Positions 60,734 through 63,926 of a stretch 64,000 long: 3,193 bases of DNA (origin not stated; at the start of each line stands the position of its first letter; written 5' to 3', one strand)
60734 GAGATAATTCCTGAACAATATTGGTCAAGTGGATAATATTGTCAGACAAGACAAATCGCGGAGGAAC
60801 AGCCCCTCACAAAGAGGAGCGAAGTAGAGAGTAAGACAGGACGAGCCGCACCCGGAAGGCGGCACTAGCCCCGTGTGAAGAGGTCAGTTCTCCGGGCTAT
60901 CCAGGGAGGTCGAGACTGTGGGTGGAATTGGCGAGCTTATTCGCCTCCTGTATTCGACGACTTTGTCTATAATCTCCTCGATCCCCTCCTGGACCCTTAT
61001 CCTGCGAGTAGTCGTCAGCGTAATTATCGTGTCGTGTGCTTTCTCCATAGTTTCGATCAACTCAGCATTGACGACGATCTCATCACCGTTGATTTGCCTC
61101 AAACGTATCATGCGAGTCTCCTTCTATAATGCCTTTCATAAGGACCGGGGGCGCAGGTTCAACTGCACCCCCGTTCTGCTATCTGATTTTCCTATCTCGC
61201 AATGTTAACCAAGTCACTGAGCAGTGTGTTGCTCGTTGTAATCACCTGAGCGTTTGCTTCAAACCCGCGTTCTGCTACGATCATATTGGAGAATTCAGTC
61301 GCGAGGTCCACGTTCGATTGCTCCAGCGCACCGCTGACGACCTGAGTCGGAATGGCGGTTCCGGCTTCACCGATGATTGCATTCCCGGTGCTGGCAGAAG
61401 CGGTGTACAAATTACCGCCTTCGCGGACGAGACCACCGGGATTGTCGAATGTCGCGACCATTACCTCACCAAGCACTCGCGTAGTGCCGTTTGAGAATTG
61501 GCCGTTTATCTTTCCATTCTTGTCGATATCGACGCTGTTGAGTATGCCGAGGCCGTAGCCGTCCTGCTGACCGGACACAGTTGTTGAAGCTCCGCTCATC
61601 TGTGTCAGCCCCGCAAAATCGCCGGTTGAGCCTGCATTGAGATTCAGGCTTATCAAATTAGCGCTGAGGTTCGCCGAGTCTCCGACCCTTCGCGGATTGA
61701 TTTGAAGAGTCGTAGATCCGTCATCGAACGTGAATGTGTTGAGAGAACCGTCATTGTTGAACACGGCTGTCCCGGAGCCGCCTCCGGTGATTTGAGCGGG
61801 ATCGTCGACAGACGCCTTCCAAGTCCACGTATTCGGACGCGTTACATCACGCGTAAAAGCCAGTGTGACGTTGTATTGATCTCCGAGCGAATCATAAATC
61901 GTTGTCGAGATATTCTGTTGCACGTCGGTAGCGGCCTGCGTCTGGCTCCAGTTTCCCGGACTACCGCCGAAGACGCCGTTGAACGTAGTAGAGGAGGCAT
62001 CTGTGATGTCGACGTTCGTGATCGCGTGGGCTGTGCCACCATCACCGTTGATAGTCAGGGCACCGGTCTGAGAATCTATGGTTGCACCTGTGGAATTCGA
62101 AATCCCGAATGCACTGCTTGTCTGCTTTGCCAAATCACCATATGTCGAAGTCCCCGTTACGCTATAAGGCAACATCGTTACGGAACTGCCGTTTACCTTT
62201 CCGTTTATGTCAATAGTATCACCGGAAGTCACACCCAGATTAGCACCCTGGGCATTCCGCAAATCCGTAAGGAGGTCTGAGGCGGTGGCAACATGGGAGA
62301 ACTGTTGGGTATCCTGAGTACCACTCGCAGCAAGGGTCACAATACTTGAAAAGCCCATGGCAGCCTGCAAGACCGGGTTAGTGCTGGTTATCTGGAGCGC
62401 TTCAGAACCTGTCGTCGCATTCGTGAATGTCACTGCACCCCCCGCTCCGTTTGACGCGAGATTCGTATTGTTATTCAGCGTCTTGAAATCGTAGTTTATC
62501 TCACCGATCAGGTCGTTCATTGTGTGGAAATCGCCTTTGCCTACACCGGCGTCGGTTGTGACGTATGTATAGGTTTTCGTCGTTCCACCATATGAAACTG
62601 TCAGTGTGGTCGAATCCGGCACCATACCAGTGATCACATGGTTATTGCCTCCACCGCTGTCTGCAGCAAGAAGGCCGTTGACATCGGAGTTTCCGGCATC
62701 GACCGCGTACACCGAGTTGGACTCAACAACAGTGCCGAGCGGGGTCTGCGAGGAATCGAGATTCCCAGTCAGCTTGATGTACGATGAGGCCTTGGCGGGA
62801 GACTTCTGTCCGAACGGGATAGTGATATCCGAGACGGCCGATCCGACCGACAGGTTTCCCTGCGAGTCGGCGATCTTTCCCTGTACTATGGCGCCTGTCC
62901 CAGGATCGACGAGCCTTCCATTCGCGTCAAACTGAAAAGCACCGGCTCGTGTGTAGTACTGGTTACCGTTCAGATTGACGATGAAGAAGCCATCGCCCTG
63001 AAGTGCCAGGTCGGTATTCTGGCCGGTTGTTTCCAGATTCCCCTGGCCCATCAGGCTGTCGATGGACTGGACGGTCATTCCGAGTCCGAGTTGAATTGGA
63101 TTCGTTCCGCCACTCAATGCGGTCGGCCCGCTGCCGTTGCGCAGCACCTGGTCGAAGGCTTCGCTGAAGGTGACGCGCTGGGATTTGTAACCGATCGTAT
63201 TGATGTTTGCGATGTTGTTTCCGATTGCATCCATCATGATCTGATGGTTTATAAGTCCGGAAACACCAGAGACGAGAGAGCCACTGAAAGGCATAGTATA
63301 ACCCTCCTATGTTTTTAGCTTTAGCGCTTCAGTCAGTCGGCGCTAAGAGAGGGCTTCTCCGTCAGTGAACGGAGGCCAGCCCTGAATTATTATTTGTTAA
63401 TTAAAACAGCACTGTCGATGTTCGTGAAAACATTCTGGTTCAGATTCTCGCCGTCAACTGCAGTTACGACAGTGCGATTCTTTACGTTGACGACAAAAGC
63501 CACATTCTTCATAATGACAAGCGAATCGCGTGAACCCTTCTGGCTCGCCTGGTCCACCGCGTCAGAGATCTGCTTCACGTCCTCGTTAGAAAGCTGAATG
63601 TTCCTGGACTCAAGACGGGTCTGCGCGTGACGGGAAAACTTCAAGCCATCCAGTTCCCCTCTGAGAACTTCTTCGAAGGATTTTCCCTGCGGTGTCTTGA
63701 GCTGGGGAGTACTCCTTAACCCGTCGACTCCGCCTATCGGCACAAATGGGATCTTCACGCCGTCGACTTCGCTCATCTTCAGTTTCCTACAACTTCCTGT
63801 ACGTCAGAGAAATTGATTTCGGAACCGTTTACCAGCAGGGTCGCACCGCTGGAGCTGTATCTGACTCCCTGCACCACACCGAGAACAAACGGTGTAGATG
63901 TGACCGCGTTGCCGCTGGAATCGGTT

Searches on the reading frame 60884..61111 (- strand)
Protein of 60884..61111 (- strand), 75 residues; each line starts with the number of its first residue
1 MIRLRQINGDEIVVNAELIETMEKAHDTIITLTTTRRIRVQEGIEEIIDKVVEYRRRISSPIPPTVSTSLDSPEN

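Call 46: search_protein_families(library=pfam, proteins=[window:60884-61111:-], max_evalue=1)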
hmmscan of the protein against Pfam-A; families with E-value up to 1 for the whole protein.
window:60884-61111:- (75 aa): 1 family
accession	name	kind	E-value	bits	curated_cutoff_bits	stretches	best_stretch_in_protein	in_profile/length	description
PF06289.16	FlbD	-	4.1e-20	71.5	24.7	1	1-58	1-58/59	Flagellar and Swarming motility proteins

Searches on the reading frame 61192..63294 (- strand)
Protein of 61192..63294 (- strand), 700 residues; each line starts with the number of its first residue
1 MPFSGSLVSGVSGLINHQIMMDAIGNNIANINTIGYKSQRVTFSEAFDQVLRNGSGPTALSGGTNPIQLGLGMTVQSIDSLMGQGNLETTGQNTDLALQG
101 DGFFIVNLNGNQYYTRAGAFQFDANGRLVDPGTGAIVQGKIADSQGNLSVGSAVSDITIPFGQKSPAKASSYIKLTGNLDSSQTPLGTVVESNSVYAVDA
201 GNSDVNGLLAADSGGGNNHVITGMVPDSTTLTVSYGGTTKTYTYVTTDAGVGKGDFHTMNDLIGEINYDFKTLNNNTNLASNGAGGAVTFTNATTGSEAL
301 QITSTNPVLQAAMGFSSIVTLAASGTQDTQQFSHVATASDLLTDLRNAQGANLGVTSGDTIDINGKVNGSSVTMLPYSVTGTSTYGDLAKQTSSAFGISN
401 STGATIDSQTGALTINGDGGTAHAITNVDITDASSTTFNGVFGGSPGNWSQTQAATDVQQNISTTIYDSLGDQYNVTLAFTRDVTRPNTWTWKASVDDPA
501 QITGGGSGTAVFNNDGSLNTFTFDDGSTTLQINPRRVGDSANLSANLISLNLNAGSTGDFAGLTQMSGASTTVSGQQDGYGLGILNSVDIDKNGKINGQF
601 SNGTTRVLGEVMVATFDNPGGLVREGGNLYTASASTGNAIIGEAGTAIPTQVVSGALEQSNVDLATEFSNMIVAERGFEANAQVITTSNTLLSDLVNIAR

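Call 22: find_encoding_contigs(protein=window:61192-63294:-, flank=10000, max_places=1)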
Protein window:61192-63294:- (700 aa): 1 contig read that carries it; 1 place shown.
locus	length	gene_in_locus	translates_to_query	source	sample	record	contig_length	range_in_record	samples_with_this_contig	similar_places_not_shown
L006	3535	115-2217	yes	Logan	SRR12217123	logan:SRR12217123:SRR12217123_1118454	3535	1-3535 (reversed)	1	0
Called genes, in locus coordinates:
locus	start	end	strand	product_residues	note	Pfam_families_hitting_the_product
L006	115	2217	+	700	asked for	PF00460:Flg_bb_rod, PF22692:LlgE_F_G_D1, PF07559:FlgE_D2, PF06429:Flg_bbr_C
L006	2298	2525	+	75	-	PF06289:FlbD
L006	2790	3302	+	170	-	PF03748:FliL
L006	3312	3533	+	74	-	?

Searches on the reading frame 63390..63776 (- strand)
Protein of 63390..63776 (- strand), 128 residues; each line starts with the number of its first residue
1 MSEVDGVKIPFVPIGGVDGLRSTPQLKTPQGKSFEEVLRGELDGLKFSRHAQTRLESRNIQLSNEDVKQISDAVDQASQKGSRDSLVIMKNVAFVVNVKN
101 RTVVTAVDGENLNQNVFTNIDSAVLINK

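Call 46: search_protein_families(library=pfam, proteins=[window:63390-63776:-], max_evalue=1)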
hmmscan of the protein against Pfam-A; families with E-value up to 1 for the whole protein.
window:63390-63776:- (128 aa): 3 families
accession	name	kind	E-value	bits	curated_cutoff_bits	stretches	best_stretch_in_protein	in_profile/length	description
PF12611.13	Flagellar_put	-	1.2e-11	44.6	21.1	1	102-125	1-24/24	Putative flagellar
PF08378.17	NERD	-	0.089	13.7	22.1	1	79-113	35-70/111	Nuclease-related domain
PF14076.12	DUF4258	-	0.19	12.5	25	1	47-69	1-21/71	Domain of unknown function (DUF4258)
